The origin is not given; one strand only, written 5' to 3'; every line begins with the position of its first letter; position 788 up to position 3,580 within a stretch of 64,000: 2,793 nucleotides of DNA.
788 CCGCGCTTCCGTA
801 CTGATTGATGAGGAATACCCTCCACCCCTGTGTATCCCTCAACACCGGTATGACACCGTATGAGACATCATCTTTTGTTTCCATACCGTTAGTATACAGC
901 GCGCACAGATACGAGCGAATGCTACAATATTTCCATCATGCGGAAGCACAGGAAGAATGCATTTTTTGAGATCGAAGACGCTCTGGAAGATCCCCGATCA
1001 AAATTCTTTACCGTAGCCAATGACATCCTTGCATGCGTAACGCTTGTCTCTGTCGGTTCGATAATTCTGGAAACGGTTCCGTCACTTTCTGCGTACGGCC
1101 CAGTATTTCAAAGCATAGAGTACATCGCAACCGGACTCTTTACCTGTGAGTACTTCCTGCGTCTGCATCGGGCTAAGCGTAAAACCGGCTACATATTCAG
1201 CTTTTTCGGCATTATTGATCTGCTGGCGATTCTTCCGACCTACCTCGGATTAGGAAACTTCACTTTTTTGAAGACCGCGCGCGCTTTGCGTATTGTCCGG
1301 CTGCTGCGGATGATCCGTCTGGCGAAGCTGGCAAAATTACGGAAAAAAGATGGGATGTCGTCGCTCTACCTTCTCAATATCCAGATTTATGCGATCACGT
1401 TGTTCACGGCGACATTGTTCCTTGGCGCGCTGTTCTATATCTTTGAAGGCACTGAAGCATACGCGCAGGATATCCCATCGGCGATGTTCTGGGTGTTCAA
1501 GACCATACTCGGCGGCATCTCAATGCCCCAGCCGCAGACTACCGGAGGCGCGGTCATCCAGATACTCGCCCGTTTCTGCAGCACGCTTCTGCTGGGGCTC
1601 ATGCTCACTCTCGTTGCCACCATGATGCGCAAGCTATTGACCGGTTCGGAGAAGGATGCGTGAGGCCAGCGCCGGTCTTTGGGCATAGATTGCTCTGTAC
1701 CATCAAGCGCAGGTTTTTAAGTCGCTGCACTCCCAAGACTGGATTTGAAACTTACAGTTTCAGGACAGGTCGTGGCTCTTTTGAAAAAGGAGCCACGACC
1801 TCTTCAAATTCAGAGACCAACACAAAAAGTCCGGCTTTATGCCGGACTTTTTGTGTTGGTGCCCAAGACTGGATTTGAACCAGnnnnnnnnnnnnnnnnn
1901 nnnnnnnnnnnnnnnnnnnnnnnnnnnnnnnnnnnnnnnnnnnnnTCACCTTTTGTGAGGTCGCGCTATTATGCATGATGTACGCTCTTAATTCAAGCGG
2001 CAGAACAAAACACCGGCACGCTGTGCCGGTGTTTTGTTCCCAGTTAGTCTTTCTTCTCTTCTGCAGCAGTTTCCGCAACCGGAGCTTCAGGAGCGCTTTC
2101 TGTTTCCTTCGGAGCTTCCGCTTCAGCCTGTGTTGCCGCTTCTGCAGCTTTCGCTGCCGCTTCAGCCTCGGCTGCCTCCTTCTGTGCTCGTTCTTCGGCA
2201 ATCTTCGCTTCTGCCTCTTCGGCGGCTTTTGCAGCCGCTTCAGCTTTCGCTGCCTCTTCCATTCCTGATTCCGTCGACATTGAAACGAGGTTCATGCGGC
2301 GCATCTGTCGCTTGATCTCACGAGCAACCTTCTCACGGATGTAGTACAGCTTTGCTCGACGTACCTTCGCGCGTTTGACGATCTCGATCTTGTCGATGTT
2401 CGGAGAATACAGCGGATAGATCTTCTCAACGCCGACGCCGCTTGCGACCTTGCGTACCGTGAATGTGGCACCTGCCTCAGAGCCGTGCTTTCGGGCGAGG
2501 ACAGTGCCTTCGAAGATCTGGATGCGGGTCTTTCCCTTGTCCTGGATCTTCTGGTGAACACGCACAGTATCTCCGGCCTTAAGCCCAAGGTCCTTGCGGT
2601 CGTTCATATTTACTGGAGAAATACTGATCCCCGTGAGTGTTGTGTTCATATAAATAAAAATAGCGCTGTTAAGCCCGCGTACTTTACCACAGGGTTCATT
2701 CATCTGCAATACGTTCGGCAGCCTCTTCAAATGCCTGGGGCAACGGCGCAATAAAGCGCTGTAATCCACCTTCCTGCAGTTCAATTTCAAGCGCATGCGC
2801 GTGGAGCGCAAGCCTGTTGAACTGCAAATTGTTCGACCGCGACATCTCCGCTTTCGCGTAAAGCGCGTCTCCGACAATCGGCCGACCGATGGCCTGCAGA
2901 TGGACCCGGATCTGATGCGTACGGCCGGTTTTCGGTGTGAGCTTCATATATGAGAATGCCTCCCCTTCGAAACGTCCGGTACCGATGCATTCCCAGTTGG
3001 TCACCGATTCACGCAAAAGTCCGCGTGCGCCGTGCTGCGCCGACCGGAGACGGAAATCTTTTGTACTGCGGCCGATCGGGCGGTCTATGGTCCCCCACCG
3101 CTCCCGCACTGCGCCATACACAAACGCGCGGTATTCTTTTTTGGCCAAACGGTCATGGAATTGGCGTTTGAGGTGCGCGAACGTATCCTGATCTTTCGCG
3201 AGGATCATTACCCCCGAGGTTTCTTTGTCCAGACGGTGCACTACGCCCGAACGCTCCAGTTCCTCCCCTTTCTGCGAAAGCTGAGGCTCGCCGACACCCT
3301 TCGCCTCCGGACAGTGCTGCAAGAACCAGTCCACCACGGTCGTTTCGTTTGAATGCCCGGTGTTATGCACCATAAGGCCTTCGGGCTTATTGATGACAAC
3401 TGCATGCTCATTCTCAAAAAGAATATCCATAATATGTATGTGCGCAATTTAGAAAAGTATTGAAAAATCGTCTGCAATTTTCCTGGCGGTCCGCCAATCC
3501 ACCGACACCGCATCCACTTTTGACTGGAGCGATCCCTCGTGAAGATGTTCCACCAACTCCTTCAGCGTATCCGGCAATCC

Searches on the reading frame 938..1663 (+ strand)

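Call 60: search_protein_families(library=pfam, proteins=[window:938-1663:+], max_evalue=0.001)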
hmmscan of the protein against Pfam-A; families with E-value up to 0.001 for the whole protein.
window:938-1663:+ (241 aa): 1 family
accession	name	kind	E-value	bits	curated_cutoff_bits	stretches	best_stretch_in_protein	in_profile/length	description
PF00520.37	Ion_trans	-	3.4e-15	56.3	25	1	33-228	10-231/241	Ion transport protein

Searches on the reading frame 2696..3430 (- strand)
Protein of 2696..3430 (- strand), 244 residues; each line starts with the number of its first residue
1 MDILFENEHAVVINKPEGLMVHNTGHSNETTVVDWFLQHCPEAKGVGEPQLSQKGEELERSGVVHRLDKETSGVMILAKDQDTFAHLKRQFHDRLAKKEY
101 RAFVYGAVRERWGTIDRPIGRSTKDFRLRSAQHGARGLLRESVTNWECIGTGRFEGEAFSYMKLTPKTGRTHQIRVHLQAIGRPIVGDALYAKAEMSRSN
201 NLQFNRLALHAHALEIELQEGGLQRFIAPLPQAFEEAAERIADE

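Call 60: search_protein_families(library=pfam, proteins=[window:2696-3430:-], max_evalue=0.001)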
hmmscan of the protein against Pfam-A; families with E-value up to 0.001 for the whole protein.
window:2696-3430:- (244 aa): 1 family
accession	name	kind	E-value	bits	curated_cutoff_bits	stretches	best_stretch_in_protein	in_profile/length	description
PF00849.27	PseudoU_synth_2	-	2.2e-29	103.1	26.8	1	10-180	2-152/152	RNA pseudouridylate synthase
